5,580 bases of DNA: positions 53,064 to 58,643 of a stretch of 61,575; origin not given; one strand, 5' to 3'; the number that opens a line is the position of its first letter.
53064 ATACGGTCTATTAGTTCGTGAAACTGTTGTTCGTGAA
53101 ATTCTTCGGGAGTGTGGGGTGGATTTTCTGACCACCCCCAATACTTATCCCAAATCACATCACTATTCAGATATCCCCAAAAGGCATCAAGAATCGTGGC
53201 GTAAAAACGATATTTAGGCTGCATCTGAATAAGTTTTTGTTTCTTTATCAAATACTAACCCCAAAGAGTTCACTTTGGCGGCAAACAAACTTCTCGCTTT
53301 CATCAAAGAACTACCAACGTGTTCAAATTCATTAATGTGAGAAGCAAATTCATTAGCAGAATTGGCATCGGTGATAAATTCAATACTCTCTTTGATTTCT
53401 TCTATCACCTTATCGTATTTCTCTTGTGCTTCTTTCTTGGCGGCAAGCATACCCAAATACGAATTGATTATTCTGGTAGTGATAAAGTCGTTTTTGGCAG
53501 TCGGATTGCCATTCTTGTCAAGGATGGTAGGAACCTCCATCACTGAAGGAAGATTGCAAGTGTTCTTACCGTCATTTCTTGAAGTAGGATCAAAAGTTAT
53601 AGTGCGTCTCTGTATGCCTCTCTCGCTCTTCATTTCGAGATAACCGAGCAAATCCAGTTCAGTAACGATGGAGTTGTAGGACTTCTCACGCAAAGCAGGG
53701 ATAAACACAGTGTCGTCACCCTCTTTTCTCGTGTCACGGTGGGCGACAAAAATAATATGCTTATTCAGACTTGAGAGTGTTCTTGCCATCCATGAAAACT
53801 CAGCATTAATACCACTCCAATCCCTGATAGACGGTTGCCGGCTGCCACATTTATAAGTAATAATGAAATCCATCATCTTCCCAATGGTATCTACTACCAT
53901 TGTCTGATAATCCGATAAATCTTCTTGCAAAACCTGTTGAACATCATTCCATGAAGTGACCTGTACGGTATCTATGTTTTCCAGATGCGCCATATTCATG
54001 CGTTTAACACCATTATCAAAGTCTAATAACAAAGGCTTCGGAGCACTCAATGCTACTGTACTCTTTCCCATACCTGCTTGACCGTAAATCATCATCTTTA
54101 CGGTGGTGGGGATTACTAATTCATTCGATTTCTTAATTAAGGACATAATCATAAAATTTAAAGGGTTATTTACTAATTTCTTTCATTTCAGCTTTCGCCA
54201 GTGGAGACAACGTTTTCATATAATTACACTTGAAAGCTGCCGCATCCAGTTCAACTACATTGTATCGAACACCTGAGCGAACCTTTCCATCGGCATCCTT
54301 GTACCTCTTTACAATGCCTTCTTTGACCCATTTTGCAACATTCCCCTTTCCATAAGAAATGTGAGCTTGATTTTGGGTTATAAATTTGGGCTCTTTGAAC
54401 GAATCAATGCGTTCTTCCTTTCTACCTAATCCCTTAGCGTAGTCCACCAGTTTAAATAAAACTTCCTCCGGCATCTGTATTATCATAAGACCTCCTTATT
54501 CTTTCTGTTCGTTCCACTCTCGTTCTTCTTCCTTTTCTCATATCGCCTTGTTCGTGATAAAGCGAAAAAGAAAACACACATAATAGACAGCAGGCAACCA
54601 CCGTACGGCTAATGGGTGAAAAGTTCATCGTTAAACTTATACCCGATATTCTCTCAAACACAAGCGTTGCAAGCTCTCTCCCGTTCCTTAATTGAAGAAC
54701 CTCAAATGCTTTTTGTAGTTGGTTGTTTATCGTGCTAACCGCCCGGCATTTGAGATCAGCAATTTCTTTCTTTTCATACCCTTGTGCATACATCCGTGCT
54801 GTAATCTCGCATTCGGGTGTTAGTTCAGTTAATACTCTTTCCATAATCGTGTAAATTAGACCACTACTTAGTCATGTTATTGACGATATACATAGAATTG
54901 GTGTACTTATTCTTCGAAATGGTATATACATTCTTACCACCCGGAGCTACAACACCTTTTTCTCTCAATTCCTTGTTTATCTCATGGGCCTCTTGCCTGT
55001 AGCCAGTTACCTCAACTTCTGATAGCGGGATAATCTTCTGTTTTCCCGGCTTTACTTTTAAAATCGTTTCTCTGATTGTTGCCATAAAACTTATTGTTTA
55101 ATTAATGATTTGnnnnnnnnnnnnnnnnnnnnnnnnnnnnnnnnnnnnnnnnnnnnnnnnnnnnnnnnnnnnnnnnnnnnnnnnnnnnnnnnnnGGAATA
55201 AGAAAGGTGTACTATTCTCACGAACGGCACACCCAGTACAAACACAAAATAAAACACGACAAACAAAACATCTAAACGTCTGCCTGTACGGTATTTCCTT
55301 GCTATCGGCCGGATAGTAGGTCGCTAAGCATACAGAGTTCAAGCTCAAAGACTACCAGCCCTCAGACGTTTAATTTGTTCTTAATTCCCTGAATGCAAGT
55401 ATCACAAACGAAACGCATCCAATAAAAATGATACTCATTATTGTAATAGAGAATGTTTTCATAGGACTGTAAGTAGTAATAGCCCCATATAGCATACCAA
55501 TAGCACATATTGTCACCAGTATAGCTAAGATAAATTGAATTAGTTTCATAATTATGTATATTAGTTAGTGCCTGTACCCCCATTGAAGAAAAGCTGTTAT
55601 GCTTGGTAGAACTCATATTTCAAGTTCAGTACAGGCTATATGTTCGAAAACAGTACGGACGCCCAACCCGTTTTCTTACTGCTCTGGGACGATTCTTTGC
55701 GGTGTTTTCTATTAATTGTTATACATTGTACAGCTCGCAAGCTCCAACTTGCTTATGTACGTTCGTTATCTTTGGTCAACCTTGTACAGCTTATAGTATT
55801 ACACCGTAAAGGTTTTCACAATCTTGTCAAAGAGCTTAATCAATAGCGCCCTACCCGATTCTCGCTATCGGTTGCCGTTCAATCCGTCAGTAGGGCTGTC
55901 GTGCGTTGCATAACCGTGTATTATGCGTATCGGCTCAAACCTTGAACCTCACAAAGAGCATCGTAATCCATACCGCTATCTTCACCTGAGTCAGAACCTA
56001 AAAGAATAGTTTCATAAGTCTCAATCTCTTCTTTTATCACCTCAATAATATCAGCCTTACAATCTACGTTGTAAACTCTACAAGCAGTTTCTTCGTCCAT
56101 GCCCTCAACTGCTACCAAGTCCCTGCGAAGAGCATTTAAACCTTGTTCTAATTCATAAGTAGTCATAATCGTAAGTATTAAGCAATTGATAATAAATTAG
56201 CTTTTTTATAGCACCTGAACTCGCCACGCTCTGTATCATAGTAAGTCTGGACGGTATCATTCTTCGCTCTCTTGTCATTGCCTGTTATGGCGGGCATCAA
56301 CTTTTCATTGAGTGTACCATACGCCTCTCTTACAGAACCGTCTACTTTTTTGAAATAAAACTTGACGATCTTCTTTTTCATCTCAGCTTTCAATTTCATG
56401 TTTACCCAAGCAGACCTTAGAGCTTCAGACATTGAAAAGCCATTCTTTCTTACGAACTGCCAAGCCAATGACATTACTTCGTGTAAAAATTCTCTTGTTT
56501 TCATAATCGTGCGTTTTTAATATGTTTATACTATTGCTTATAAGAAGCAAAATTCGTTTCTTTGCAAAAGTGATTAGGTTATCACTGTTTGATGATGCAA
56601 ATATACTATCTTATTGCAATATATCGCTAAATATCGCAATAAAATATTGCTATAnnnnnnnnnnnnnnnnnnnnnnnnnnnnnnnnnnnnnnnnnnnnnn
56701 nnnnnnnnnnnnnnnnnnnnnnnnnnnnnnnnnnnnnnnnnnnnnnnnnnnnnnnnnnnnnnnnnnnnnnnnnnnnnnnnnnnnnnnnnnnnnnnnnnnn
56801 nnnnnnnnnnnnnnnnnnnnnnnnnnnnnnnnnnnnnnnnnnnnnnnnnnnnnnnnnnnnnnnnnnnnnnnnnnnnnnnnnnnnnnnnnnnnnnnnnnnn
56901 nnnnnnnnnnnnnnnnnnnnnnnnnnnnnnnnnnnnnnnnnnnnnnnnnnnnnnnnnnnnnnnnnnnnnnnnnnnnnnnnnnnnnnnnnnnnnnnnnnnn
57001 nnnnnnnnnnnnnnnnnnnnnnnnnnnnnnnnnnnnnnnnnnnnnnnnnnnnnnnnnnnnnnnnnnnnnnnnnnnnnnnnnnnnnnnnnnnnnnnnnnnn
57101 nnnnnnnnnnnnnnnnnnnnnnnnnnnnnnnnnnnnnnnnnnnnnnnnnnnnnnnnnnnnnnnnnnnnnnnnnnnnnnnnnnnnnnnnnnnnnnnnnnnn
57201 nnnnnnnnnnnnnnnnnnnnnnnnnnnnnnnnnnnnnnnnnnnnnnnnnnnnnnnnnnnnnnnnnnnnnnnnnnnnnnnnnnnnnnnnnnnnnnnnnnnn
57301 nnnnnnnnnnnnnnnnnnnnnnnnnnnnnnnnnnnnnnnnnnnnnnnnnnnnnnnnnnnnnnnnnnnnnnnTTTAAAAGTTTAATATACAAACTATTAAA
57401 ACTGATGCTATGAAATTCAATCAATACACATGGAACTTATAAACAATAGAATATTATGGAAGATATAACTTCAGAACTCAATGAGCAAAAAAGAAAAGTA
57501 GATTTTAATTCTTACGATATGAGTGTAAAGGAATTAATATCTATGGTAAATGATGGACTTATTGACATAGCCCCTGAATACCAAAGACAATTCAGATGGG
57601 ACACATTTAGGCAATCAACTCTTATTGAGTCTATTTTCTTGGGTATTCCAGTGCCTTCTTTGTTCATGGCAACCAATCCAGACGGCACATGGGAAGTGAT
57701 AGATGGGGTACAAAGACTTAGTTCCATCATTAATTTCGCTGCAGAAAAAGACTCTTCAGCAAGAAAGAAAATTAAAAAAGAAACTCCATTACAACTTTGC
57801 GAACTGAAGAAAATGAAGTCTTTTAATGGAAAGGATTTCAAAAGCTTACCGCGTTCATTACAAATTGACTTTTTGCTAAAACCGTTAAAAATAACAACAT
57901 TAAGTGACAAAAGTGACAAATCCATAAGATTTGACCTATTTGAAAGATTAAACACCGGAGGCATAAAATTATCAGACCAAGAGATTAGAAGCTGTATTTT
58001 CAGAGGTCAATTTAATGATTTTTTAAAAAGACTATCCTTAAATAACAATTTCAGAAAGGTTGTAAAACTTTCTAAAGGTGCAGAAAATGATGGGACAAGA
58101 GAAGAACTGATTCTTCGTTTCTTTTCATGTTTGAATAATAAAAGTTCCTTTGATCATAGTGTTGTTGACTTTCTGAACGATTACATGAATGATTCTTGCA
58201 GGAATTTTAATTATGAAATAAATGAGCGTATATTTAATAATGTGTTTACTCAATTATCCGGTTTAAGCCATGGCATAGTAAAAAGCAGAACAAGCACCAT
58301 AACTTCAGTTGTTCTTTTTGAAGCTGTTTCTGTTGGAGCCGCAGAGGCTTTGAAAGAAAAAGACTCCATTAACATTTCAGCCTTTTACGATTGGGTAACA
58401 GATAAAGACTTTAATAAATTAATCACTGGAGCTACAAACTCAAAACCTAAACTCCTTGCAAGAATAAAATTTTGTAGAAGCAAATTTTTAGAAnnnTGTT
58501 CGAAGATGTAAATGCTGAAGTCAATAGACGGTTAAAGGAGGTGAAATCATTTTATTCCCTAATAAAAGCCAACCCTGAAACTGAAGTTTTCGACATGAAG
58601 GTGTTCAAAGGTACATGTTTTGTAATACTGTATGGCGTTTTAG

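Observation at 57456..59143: DUF262 (ParB/GmrSD-like) plus Rx4H HEPN two-gene module co-oriented with the repressor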

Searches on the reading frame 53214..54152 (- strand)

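Call 59: search_protein_families(library=phrogs, proteins=[window:53214-54152:-], max_evalue=0.00001)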
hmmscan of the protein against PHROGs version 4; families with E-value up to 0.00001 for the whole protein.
window:53214-54152:- (312 aa): 3 families
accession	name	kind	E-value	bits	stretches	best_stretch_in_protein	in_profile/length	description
phrog_124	-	DNA, RNA and nucleotide metabolism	3.3e-54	185.7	1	1-310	25-336/382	Sak4-like ssDNA annealing protein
phrog_14754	-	unknown function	8.5e-14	52.5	1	5-99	5-96/98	-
phrog_8097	-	DNA, RNA and nucleotide metabolism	2.1e-08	34.3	1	16-170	259-437/598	exonuclease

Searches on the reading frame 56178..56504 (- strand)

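Call 94: search_protein_families(library=pfam, proteins=[window:56178-56504:-], max_evalue=0.001)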
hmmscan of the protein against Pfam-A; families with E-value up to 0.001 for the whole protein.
window:56178-56504:- (108 aa): 1 family
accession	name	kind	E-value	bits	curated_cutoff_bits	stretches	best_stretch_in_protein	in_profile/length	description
PF10902.13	WYL_2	-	1.1e-22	80.6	26.7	1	36-105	2-74/74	WYL_2, Sm-like SH3 beta-barrel fold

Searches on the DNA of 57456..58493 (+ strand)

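Call 30: search_dna_similar(query=L028:5001-6710:+, collection=ecoli_genomes, mode=distant, max_rows=15)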
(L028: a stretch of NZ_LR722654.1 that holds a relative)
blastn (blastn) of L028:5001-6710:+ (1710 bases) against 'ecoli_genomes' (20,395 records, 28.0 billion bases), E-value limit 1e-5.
No match.
